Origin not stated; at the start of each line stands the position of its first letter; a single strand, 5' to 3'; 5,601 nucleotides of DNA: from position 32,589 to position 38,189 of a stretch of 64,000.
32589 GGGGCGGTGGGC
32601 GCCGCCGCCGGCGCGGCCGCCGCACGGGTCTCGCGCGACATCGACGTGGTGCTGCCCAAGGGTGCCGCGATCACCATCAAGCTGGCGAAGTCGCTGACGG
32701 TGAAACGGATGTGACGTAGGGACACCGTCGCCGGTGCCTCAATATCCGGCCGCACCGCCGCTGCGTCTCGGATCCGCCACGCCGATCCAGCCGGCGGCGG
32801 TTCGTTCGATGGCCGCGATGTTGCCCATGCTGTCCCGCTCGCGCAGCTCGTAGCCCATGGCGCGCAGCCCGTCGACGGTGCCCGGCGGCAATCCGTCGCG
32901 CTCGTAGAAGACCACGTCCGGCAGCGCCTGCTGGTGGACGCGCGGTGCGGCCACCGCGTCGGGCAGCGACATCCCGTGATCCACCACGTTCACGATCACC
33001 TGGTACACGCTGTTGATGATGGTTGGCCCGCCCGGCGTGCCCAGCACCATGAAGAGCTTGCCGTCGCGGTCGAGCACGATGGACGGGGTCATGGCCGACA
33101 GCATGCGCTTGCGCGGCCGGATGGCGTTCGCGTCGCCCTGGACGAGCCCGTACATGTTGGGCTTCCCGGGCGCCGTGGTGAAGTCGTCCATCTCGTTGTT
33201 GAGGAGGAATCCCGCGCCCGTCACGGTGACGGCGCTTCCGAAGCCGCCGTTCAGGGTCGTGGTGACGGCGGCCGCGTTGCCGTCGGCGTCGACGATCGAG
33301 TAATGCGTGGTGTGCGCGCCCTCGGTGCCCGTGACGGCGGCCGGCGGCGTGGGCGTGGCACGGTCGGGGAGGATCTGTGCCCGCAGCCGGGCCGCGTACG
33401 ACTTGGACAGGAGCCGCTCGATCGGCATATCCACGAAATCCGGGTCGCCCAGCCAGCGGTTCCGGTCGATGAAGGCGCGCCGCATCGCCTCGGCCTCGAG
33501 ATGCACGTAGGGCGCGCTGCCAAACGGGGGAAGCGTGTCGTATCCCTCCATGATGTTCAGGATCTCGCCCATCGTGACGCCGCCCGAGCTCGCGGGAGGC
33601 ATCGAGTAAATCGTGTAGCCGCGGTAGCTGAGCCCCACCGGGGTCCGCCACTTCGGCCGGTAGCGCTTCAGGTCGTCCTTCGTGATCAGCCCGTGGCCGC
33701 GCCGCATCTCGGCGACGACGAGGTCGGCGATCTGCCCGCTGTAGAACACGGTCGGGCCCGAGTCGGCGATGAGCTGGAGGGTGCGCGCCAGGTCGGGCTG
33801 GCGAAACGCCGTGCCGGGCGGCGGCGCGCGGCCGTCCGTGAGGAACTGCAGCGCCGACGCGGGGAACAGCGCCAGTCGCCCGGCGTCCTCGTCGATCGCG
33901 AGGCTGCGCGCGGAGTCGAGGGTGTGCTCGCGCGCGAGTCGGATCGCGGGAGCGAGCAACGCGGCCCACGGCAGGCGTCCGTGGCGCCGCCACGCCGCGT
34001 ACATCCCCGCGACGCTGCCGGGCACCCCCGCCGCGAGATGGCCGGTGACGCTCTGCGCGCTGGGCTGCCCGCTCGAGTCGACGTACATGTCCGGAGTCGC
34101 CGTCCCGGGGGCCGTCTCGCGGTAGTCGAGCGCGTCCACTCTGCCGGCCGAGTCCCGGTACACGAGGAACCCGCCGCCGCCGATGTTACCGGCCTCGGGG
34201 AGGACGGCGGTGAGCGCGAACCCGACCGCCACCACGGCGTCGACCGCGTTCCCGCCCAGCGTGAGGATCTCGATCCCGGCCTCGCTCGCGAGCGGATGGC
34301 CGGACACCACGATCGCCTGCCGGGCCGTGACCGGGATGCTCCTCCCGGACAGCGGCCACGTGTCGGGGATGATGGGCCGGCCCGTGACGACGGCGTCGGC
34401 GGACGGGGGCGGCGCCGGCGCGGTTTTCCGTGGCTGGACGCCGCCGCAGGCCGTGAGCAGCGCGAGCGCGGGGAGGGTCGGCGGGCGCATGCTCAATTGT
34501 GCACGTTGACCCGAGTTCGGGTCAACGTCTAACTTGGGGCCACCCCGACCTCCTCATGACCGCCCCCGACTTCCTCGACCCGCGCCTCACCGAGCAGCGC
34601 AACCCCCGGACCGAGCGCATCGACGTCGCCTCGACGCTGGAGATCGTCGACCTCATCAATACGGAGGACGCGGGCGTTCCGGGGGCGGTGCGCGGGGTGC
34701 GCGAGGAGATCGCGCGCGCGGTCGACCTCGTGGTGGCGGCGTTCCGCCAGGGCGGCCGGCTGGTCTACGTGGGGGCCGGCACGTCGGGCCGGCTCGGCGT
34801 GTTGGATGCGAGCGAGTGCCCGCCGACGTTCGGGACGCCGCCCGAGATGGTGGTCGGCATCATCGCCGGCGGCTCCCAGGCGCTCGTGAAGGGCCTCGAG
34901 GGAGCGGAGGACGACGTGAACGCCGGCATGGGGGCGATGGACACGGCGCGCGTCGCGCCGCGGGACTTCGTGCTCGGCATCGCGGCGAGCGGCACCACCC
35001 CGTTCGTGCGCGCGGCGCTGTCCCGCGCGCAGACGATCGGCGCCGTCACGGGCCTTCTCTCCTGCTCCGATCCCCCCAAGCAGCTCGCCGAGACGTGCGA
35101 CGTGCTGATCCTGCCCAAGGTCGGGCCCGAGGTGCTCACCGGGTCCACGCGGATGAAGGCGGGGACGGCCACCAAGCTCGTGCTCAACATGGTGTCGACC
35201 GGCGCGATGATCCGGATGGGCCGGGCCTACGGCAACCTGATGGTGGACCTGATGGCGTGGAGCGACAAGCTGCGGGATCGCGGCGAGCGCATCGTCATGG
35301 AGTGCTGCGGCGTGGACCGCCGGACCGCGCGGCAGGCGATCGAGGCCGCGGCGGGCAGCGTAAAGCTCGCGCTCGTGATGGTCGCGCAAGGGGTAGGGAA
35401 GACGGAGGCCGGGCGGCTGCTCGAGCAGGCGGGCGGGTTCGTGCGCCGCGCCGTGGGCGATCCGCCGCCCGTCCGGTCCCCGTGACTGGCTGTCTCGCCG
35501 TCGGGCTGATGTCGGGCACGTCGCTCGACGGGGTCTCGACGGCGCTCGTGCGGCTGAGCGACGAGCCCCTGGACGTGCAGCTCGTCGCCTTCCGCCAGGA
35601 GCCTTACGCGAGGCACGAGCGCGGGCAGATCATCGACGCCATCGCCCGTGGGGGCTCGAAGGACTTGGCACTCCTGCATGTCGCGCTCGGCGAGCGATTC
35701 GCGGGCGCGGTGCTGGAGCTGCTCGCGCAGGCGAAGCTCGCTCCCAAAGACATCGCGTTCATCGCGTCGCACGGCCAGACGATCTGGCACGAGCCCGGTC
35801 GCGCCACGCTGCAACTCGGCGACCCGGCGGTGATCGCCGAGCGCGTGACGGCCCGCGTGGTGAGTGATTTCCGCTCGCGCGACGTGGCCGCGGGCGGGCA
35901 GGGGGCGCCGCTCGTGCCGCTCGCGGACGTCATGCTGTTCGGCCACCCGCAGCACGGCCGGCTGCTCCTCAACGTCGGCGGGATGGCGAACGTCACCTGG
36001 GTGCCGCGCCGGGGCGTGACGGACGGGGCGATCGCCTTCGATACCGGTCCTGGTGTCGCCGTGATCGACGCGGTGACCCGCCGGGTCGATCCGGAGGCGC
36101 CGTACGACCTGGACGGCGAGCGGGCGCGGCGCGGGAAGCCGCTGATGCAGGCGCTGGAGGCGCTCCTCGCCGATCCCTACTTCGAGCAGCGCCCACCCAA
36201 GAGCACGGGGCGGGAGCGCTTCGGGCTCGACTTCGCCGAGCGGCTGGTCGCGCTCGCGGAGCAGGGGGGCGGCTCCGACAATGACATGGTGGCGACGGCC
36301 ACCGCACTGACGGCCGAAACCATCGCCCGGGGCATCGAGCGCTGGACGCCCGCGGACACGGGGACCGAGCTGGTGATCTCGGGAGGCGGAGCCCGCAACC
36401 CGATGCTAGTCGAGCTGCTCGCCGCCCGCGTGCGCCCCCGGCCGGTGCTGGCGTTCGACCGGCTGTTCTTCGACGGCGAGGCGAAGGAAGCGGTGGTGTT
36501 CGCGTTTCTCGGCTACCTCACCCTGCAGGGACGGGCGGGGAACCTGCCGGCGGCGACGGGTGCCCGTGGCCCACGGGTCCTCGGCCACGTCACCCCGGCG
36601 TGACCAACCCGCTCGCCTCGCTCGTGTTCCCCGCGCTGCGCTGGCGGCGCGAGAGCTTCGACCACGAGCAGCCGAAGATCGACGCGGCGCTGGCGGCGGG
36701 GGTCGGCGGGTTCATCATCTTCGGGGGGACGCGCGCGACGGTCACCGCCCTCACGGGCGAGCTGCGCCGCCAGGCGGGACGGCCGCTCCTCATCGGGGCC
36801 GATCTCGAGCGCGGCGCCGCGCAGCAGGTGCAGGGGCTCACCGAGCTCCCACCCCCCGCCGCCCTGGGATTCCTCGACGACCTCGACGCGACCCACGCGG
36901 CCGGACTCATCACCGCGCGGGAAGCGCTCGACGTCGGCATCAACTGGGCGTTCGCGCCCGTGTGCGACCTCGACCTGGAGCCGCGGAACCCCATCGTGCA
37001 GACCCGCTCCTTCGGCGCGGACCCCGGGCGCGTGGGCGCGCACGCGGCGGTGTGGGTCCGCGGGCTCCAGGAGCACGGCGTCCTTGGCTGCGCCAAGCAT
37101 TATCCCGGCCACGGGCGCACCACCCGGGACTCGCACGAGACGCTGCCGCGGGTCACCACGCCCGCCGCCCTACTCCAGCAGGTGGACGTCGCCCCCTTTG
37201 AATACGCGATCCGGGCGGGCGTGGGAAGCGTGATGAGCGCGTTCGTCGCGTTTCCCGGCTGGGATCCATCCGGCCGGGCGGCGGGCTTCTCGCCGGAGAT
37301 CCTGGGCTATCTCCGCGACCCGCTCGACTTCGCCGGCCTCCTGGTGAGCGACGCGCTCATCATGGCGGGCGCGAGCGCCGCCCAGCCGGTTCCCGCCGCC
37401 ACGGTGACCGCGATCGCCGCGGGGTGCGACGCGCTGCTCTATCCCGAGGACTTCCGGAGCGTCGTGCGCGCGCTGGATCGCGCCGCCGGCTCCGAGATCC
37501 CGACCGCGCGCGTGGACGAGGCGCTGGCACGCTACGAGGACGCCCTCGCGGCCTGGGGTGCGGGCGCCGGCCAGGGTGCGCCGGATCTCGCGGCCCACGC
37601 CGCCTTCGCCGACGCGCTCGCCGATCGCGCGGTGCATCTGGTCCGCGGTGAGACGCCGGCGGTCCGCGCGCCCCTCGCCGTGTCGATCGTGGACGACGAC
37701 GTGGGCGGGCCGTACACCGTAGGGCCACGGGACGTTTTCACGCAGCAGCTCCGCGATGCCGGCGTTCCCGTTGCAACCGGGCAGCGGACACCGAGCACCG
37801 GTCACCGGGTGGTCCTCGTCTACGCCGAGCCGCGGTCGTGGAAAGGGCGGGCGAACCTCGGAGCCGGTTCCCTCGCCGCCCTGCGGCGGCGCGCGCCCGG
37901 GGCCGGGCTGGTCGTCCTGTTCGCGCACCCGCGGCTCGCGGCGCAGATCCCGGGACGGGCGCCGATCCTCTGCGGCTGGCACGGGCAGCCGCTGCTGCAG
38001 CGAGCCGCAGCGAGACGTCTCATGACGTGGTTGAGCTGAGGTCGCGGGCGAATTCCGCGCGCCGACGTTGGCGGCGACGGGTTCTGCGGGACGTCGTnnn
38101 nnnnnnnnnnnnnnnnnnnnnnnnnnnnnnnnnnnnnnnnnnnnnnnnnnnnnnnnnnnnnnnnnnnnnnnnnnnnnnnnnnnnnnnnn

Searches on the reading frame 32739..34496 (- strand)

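Call 44: search_protein_families(library=pfam, proteins=[window:32739-34496:-], max_evalue=0.001)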
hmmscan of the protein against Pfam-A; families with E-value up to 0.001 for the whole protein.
window:32739-34496:- (585 aa): 1 family
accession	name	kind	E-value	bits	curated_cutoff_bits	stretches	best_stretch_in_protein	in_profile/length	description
PF01019.26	G_glu_transpept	-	5.3e-163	543.9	27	1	76-580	2-512/512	Gamma-glutamyltranspeptidase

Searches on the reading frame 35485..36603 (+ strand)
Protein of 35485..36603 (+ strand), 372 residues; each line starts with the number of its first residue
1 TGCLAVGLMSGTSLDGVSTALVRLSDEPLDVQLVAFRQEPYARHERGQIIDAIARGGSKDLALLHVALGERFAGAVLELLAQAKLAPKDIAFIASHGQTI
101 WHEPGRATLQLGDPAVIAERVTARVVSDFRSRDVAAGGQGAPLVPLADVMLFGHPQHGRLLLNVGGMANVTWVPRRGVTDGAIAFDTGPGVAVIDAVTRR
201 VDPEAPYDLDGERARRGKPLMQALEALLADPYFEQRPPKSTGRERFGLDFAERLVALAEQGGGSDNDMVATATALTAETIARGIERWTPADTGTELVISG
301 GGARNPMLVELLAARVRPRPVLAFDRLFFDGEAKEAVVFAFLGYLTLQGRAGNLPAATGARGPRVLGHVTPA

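Call 44: search_protein_families(library=pfam, proteins=[window:35485-36603:+], max_evalue=0.001)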
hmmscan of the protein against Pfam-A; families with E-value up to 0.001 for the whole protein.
window:35485-36603:+ (372 aa): 1 family
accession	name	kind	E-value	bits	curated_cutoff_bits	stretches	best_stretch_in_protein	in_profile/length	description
PF03702.20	AnmK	-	3.9e-97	326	24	1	5-371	3-366/367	Anhydro-N-acetylmuramic acid kinase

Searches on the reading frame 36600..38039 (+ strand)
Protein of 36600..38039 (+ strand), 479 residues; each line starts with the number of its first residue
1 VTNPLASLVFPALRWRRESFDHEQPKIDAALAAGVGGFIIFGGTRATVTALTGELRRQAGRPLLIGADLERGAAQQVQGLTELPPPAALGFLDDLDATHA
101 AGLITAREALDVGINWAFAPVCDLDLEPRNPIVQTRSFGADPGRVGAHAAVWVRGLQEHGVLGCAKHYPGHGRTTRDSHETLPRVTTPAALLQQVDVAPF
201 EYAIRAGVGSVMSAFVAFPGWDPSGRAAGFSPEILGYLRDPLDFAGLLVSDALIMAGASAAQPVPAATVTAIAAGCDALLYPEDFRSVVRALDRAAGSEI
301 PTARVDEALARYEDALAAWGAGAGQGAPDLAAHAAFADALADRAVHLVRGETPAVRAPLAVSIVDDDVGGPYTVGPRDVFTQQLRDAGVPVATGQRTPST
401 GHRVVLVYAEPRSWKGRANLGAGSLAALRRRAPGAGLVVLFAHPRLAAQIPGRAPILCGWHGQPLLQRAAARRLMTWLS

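Call 44: search_protein_families(library=pfam, proteins=[window:36600-38039:+], max_evalue=0.001)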
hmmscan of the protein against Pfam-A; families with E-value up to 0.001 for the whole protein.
window:36600-38039:+ (479 aa): 1 family
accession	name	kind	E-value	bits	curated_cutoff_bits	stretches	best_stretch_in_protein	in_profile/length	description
PF00933.27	Glyco_hydro_3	-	1e-60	206.3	27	1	34-311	28-312/316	Glycosyl hydrolase family 3 N terminal domain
